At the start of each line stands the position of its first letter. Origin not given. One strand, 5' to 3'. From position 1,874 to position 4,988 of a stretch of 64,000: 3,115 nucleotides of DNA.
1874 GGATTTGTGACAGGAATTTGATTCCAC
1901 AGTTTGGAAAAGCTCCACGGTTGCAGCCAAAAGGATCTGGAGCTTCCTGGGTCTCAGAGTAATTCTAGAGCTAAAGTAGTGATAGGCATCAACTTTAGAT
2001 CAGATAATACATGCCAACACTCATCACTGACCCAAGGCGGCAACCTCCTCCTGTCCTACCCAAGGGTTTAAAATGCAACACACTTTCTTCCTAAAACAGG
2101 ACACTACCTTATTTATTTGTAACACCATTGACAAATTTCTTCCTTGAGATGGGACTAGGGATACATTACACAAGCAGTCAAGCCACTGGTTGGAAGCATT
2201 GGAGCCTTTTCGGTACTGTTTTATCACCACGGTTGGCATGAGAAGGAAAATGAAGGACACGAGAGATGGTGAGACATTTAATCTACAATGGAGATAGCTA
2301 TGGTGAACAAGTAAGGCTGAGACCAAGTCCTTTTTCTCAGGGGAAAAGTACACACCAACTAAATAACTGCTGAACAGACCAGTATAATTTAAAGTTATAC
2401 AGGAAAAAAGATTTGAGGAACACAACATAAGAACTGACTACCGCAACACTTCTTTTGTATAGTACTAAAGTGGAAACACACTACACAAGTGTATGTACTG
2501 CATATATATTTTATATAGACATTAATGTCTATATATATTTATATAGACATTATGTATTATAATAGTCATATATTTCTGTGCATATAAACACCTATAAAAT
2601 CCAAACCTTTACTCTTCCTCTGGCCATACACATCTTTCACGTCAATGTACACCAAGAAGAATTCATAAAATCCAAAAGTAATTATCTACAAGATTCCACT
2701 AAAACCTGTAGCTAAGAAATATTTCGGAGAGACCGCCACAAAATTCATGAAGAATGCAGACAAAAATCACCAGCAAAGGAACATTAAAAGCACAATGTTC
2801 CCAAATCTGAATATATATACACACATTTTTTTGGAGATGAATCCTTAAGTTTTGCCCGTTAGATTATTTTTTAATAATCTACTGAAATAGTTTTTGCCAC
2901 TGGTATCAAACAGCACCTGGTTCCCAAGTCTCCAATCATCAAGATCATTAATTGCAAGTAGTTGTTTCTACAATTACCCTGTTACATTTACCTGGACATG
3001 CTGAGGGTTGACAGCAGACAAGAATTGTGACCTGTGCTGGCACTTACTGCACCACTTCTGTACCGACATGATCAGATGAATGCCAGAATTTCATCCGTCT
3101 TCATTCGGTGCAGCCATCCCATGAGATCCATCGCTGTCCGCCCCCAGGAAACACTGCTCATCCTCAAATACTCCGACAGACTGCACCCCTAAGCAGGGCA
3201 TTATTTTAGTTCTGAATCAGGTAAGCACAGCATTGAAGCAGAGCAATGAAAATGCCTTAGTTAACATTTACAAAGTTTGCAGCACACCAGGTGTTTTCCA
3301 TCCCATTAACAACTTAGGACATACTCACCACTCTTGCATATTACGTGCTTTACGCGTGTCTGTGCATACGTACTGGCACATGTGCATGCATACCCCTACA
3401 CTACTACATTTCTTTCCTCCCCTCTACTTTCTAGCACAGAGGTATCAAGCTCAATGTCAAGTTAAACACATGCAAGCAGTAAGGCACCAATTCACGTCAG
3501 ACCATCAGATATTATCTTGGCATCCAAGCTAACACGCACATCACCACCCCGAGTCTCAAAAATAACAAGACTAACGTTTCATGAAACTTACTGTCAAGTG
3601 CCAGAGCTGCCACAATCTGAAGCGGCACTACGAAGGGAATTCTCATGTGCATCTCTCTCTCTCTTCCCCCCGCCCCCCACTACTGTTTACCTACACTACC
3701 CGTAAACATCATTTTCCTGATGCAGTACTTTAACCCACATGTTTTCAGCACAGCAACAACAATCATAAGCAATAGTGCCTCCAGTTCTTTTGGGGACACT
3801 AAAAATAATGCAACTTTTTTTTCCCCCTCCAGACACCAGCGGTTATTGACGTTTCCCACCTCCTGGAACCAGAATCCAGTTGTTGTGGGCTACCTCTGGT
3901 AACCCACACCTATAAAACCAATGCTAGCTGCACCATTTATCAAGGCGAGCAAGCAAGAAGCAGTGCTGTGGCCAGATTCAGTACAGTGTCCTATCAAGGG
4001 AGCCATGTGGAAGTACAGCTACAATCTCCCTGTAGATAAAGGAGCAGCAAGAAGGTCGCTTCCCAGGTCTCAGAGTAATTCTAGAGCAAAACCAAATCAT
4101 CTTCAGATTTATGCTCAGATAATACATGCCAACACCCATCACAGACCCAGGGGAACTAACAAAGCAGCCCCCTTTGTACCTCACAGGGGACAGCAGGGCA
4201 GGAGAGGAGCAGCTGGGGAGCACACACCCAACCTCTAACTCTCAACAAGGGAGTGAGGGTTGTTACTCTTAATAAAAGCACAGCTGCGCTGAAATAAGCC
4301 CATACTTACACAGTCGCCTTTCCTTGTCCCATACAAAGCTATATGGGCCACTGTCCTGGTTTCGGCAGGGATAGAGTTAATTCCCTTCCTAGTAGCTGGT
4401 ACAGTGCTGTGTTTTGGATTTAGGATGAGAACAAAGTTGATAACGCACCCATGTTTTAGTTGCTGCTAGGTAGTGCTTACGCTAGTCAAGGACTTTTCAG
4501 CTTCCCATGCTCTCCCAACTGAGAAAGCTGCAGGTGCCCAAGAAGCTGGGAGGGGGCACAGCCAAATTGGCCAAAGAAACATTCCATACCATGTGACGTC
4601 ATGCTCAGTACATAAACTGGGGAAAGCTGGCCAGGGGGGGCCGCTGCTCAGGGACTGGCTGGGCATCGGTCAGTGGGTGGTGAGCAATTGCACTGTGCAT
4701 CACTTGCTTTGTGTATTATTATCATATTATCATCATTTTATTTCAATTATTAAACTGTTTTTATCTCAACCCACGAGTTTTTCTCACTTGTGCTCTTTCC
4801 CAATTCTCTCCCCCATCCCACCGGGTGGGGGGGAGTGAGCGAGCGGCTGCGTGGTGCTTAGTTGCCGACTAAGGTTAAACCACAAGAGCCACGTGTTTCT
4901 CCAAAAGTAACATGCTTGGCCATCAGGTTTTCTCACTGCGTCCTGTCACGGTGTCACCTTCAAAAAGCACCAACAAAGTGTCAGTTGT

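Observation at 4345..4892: A solo LTR inserted before amplification gives a relative timing of events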

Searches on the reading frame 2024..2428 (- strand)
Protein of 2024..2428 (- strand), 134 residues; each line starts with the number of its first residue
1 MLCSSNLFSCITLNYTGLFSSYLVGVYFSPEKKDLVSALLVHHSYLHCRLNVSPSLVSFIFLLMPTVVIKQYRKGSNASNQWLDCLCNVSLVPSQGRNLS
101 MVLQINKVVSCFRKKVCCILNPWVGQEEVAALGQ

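Call 30: search_protein_families(library=pfam, proteins=[window:2024-2428:-], max_evalue=0.01)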
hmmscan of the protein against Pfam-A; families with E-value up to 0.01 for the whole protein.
window:2024-2428:- (134 aa): 0 families

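Call 50: find_encoding_contigs(protein=window:2024-2428:-, flank=10000, max_places=6)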
Protein window:2024-2428:- (134 aa): no gene with exactly this product is on record in the collection.

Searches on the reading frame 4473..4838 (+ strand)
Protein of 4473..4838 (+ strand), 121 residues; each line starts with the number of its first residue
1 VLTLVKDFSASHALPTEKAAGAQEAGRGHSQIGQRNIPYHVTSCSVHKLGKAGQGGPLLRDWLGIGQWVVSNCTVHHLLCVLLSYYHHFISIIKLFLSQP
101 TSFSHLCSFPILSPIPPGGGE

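Call 30: search_protein_families(library=pfam, proteins=[window:4473-4838:+], max_evalue=0.01)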
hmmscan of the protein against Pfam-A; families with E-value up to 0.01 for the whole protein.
window:4473-4838:+ (121 aa): 0 families
